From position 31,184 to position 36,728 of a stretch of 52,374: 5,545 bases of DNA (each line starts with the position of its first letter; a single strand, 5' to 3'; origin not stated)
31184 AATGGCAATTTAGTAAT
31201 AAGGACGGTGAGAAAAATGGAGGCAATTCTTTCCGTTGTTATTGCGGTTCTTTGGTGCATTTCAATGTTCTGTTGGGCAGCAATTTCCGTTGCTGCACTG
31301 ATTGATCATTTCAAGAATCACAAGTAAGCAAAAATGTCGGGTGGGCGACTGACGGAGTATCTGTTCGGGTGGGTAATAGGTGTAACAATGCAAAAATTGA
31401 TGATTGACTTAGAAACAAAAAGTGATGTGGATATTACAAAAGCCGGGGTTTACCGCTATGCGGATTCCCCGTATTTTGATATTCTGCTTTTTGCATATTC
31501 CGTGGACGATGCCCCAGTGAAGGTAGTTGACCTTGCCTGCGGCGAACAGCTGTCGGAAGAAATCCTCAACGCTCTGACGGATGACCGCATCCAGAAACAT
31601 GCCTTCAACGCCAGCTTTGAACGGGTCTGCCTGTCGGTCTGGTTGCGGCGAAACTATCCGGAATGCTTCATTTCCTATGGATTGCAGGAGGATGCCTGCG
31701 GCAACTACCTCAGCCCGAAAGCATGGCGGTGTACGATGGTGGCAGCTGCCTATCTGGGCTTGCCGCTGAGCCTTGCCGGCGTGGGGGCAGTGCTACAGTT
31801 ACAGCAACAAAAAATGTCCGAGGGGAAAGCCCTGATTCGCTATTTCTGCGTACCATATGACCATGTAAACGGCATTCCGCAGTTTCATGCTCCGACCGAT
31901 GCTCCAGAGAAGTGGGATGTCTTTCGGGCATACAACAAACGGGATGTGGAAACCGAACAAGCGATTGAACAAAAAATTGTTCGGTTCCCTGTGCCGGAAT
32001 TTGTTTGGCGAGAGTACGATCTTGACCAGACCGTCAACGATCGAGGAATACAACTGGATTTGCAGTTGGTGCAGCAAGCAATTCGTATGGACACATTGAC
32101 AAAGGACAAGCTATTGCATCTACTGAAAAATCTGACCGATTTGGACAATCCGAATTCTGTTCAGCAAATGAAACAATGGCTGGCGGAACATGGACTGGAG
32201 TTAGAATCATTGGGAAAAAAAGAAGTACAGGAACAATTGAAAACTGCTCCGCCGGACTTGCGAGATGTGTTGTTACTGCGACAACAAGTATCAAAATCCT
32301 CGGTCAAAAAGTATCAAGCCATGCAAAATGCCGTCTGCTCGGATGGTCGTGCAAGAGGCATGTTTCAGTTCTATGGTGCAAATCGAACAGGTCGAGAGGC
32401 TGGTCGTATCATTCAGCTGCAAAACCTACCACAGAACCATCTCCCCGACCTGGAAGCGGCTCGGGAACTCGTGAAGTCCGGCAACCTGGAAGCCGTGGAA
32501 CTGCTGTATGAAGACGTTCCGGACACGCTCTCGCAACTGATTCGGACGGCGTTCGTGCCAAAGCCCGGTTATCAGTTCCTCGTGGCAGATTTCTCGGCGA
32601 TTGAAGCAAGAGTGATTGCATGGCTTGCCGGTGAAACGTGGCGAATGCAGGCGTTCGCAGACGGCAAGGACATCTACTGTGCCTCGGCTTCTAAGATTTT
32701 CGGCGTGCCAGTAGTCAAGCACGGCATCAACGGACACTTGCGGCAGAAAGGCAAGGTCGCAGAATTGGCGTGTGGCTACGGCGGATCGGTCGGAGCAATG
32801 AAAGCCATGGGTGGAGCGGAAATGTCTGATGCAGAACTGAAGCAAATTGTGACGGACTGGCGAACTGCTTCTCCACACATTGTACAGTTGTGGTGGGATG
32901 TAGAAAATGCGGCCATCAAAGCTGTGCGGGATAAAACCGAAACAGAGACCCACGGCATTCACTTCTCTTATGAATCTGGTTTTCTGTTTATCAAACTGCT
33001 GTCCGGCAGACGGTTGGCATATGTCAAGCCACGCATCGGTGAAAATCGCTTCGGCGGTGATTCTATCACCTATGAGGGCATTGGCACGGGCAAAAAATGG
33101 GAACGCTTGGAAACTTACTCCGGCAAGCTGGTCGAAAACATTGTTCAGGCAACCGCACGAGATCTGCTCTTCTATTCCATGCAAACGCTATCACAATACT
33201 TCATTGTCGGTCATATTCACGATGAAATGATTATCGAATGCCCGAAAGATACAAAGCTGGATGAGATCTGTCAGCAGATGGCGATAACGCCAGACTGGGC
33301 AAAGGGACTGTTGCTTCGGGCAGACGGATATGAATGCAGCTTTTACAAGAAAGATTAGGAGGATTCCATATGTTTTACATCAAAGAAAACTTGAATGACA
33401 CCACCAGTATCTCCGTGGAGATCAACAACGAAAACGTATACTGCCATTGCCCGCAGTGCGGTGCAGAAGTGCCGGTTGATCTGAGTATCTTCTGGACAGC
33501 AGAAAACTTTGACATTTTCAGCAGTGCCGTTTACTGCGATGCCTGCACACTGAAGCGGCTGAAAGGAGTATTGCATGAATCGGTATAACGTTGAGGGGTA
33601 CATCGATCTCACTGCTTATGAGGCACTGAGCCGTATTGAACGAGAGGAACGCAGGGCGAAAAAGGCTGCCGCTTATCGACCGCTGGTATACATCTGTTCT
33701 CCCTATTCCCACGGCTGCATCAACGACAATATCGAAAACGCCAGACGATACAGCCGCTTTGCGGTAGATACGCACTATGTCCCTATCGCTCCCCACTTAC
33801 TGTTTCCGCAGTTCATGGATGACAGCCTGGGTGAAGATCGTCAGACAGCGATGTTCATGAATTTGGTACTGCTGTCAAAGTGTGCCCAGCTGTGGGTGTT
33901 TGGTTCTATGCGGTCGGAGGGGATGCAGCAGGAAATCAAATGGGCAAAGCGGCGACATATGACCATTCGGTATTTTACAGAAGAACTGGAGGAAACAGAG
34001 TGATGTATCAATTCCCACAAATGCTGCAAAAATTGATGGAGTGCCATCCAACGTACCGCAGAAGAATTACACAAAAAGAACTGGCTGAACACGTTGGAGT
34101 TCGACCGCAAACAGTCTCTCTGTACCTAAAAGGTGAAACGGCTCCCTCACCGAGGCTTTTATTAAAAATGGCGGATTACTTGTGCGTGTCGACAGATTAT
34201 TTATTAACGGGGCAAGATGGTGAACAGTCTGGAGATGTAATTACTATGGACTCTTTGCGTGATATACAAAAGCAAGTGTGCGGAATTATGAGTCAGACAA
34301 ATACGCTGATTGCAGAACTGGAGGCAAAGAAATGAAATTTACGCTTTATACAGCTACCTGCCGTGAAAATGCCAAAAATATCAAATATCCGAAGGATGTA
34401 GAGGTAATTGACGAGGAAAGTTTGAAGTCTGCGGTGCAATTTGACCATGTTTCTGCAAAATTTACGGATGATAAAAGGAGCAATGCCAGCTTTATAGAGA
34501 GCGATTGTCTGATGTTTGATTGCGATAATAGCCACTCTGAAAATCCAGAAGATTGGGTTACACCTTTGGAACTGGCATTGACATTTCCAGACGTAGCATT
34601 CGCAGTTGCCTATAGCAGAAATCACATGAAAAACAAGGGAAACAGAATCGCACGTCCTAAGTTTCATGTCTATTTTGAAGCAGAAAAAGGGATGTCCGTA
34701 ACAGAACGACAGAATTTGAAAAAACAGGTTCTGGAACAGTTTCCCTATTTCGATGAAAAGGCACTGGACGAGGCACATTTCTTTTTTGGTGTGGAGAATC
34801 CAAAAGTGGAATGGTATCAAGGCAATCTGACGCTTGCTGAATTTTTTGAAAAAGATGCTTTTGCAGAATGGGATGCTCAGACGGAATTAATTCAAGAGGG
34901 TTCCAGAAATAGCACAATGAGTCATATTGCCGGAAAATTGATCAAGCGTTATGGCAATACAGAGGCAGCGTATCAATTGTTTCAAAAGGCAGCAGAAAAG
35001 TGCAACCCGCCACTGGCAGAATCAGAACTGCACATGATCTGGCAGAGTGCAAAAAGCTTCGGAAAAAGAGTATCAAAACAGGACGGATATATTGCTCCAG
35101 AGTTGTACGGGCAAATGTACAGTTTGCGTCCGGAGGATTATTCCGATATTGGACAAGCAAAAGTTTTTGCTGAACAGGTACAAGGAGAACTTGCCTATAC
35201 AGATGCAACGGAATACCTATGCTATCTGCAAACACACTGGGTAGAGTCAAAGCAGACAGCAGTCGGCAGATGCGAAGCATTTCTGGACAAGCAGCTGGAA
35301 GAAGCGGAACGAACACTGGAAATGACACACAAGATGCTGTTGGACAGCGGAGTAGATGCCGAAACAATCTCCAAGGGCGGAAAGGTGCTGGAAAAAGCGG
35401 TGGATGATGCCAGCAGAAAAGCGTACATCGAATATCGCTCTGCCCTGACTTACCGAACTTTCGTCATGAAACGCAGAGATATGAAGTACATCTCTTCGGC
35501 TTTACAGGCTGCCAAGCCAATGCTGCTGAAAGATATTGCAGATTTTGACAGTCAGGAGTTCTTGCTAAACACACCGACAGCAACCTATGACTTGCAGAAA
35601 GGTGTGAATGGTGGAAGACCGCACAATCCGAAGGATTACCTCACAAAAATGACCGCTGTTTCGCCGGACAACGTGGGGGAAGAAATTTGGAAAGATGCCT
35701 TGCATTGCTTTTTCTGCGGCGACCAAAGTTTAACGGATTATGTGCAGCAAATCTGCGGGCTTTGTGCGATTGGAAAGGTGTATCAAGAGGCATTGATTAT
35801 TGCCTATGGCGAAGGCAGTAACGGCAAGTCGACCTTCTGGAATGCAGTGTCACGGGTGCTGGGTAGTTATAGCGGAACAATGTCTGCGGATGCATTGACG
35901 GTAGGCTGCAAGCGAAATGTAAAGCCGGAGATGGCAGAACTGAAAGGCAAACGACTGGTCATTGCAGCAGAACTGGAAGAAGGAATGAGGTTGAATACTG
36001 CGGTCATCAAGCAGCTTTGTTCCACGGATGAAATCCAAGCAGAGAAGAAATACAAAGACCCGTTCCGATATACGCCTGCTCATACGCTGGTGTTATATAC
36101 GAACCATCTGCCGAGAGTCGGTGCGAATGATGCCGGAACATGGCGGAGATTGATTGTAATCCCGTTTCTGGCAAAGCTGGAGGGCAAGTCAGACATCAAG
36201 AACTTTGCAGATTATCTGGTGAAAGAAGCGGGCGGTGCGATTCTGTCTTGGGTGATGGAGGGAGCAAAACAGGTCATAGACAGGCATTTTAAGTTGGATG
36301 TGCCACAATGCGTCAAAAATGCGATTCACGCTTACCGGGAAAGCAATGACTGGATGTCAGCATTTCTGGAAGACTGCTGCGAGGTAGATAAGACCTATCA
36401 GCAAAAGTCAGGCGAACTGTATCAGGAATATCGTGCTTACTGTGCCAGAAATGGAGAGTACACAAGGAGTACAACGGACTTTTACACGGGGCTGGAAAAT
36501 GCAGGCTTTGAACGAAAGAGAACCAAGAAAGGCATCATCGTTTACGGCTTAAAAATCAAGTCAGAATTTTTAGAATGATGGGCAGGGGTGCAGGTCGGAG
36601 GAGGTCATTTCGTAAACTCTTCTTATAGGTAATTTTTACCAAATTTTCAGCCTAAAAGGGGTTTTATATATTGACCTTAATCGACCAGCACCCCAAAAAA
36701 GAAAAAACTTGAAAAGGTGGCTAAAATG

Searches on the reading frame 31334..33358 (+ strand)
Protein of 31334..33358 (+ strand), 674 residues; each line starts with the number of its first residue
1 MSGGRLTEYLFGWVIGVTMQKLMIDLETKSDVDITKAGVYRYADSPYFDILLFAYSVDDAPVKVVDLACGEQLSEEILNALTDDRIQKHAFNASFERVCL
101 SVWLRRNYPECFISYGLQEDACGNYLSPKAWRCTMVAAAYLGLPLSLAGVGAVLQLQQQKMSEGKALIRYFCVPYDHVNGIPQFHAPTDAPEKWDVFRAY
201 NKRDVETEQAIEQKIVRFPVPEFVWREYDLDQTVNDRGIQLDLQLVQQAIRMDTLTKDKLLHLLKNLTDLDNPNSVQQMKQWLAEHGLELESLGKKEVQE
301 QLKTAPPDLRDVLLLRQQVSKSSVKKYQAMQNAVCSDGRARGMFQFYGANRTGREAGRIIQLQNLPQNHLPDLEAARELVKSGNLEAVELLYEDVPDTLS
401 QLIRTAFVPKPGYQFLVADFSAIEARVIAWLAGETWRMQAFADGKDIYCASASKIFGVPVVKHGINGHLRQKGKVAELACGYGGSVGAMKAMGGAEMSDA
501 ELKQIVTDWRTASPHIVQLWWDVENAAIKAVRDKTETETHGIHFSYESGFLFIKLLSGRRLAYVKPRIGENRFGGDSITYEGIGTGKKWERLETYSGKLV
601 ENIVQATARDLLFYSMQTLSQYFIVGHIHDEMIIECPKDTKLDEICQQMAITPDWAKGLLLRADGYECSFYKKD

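Call 12: search_protein_families(library=pfam, proteins=[window:31334-33358:+], max_evalue=0.01)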
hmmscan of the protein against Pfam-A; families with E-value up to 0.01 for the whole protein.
window:31334-33358:+ (674 aa): 1 family
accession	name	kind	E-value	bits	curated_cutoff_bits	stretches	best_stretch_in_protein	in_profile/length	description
PF00476.26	DNA_pol_A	-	6.4e-22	78.5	34.3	1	272-522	31-257/381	DNA polymerase family A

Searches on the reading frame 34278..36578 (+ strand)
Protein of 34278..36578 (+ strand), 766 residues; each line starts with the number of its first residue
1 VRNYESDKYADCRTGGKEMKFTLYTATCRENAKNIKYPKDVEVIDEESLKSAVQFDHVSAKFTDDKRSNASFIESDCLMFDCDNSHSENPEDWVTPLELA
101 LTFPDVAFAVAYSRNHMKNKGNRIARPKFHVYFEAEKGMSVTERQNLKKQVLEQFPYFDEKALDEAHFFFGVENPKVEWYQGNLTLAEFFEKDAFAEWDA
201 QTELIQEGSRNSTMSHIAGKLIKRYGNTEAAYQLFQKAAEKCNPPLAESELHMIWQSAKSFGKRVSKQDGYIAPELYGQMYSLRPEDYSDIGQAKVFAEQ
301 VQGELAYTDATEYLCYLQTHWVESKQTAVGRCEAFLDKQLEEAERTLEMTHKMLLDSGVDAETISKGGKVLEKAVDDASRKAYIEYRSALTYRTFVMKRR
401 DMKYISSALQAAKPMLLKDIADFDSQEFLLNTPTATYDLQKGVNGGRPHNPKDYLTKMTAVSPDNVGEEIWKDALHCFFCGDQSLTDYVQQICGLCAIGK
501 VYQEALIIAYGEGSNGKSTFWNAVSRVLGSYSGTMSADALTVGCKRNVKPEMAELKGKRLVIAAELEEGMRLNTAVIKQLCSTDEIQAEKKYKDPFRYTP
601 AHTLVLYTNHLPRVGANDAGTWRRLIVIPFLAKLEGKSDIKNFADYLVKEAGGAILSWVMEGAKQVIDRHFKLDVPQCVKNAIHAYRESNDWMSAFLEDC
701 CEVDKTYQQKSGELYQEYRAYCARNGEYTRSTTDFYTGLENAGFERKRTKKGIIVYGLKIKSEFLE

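Call 13: search_protein_families(library=phrogs, proteins=[window:34278-36578:+], max_evalue=0.01)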
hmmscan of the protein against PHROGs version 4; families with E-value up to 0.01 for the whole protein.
window:34278-36578:+ (766 aa): 12 families
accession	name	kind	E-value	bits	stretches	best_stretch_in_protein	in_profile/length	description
phrog_1883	-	DNA, RNA and nucleotide metabolism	0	1151.2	1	19-764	1-751/756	DNA helicase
phrog_7601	-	unknown function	1.1e-92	311.5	1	486-763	2-274/289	-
phrog_864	-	DNA, RNA and nucleotide metabolism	1.7e-82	279.5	1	390-755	249-612/1064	DNA primase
phrog_1156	-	DNA, RNA and nucleotide metabolism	2.2e-82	278.9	1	191-761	280-826/855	DNA primase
phrog_2478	-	DNA, RNA and nucleotide metabolism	5.3e-74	250.8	1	376-759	462-839/854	DNA polymerase/primase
phrog_6088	-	DNA, RNA and nucleotide metabolism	5.7e-74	250.9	1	289-762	333-765/772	DNA primase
phrog_1829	-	DNA, RNA and nucleotide metabolism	4.7e-72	244.3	1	383-763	383-758/772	DNA primase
phrog_16950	-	DNA, RNA and nucleotide metabolism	2.7e-49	168.8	1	377-749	430-818/843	DNA primase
phrog_16213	-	DNA, RNA and nucleotide metabolism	7.4e-10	38.7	1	504-704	397-587/732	DNA primase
phrog_2249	-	DNA, RNA and nucleotide metabolism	1.6e-09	38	1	503-745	526-762/802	DNA primase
phrog_4210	-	DNA, RNA and nucleotide metabolism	2.3e-07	30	1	504-628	176-298/1304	DNA polymerase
phrog_695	-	DNA, RNA and nucleotide metabolism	5e-07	29.8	1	200-270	205-276/704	DNA polymerase/primase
